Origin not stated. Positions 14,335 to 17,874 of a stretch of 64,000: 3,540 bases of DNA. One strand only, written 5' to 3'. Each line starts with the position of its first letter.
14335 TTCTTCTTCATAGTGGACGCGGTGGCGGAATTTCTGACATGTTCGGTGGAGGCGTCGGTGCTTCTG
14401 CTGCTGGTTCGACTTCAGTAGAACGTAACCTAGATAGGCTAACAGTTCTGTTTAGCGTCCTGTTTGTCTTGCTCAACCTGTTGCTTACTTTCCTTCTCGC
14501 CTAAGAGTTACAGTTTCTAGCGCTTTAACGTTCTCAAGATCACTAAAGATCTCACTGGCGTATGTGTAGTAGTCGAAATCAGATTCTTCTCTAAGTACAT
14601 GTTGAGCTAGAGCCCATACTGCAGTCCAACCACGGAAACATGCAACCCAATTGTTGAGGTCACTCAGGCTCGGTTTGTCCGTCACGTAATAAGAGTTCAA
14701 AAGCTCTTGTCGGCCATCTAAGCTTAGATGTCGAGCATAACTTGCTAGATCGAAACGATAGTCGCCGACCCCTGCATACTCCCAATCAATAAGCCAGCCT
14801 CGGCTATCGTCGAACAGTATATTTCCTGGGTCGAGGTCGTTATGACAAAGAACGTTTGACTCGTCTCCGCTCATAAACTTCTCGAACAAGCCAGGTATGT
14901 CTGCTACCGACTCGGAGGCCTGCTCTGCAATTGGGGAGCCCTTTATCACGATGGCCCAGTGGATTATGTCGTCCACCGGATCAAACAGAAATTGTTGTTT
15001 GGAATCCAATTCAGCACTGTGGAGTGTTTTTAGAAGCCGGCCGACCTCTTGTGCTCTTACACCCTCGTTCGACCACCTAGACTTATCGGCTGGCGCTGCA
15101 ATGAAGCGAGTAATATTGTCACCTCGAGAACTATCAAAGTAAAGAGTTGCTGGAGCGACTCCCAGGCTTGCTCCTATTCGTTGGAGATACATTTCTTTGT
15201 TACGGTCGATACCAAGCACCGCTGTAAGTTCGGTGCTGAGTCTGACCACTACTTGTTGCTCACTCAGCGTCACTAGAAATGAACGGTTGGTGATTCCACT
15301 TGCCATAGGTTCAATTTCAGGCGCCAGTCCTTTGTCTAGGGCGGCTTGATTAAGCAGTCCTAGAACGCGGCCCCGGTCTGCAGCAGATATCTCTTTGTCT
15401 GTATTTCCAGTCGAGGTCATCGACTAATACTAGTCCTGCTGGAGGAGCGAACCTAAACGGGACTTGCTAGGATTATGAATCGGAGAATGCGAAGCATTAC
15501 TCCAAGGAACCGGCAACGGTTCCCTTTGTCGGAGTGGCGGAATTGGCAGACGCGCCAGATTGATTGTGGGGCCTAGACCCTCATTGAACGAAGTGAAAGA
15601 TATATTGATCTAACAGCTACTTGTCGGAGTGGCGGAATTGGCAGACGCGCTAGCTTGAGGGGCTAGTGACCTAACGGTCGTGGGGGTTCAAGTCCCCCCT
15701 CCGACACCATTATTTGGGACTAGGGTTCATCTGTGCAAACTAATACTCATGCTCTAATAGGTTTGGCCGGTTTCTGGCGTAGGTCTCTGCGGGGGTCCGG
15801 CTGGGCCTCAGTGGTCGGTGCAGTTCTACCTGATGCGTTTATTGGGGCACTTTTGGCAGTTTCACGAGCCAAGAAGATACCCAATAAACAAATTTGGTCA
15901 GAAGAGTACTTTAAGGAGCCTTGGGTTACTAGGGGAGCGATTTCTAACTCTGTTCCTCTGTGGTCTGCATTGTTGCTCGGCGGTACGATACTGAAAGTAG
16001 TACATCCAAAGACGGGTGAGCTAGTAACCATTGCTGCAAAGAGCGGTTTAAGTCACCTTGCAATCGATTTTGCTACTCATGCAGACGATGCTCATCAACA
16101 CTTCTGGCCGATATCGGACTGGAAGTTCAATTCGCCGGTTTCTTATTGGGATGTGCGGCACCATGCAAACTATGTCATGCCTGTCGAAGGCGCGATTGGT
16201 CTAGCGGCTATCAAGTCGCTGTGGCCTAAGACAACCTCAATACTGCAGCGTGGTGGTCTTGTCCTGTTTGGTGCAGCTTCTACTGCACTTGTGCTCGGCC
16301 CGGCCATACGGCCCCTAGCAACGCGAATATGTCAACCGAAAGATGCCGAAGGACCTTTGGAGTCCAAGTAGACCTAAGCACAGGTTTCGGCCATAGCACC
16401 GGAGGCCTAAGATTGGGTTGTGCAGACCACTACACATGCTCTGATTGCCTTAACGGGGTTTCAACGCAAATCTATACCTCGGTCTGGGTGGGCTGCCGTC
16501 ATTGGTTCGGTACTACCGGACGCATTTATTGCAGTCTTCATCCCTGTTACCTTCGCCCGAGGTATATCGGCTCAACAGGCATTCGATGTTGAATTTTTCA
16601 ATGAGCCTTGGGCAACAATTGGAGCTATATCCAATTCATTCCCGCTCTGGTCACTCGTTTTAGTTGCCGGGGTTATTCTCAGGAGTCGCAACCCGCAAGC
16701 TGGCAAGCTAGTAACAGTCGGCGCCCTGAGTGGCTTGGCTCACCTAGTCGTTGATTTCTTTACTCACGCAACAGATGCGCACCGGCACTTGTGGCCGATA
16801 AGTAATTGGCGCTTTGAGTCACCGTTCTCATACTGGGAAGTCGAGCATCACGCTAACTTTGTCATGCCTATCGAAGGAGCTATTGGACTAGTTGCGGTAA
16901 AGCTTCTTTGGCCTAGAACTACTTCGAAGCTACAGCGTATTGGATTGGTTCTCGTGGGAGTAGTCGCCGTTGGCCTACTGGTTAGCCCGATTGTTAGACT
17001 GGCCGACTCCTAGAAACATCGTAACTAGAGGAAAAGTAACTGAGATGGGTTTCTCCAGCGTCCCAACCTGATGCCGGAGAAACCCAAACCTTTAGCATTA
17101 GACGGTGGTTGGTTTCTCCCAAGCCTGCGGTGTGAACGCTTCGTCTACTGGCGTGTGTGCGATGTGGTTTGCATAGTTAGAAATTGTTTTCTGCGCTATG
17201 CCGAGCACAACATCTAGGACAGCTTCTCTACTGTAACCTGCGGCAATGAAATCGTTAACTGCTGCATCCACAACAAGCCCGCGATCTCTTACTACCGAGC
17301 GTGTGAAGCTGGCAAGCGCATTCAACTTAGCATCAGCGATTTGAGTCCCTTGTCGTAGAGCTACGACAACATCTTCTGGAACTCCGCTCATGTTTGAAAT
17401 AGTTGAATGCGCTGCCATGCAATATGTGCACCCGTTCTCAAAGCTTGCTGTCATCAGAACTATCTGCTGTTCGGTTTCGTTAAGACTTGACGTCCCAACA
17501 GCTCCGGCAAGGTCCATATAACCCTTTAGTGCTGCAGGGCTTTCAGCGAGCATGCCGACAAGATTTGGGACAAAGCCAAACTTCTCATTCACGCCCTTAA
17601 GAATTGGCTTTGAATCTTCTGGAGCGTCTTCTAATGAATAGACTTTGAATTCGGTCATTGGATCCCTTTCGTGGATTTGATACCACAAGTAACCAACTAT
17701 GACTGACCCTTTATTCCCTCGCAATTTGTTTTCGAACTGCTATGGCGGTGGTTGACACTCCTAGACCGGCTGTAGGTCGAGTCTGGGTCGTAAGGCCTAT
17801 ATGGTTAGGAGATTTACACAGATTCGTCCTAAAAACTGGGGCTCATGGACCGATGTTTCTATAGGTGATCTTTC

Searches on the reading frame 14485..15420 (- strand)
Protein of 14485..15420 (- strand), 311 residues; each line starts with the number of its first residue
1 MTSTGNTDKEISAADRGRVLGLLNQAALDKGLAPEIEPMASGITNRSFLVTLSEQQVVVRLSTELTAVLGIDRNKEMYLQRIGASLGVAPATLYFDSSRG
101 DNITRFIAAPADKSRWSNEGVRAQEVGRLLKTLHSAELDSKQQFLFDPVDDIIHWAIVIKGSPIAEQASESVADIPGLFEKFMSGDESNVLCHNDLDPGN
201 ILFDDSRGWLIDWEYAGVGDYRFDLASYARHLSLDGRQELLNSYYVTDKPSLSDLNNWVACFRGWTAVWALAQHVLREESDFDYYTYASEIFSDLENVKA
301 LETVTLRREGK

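Call 70: search_protein_families(library=pfam, proteins=[window:14485-15420:-], max_evalue=0.0001)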
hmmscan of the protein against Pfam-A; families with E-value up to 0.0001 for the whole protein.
window:14485-15420:- (311 aa): 3 families
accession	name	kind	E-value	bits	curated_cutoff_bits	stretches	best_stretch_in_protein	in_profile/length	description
PF01636.29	APH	-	2.1e-18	67.4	23.2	1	35-242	1-223/239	Phosphotransferase enzyme family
PF01633.27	Choline_kinase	-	1.6e-16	60.9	29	1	36-239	1-214/300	Choline/ethanolamine kinase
PF19974.5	TCAD9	-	1.4e-05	24.9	40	1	192-226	300-335/429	Ternary complex associated domain 9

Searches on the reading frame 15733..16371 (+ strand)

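Call 70: search_protein_families(library=pfam, proteins=[window:15733-16371:+], max_evalue=0.0001)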
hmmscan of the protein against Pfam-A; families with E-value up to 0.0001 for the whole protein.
window:15733-16371:+ (212 aa): 1 family
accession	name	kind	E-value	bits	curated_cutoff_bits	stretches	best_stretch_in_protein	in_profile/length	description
PF04307.19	YdjM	-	3e-06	27.3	29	1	1-161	1-146/176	YdjM inner membrane protein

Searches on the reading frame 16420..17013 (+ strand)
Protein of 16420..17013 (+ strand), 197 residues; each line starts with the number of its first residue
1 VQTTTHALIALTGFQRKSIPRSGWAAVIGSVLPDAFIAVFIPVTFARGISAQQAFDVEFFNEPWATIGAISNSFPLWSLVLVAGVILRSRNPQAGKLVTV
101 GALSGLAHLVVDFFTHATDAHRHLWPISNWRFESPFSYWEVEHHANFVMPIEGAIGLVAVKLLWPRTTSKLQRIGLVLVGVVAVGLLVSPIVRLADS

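Call 70: search_protein_families(library=pfam, proteins=[window:16420-17013:+], max_evalue=0.0001)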
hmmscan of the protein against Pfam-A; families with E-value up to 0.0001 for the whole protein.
window:16420-17013:+ (197 aa): 1 family
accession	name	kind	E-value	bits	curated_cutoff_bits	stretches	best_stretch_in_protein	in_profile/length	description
PF04307.19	YdjM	-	2e-07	31.1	29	1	1-182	1-161/176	YdjM inner membrane protein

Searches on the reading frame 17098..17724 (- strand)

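Call 70: search_protein_families(library=pfam, proteins=[window:17098-17724:-], max_evalue=0.0001)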
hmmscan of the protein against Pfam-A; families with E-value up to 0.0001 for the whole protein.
window:17098-17724:- (208 aa): 1 family
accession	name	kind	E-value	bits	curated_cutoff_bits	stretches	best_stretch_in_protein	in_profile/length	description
PF02627.25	CMD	-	1.2e-07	32.1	23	1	63-131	1-71/84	Carboxymuconolactone decarboxylase family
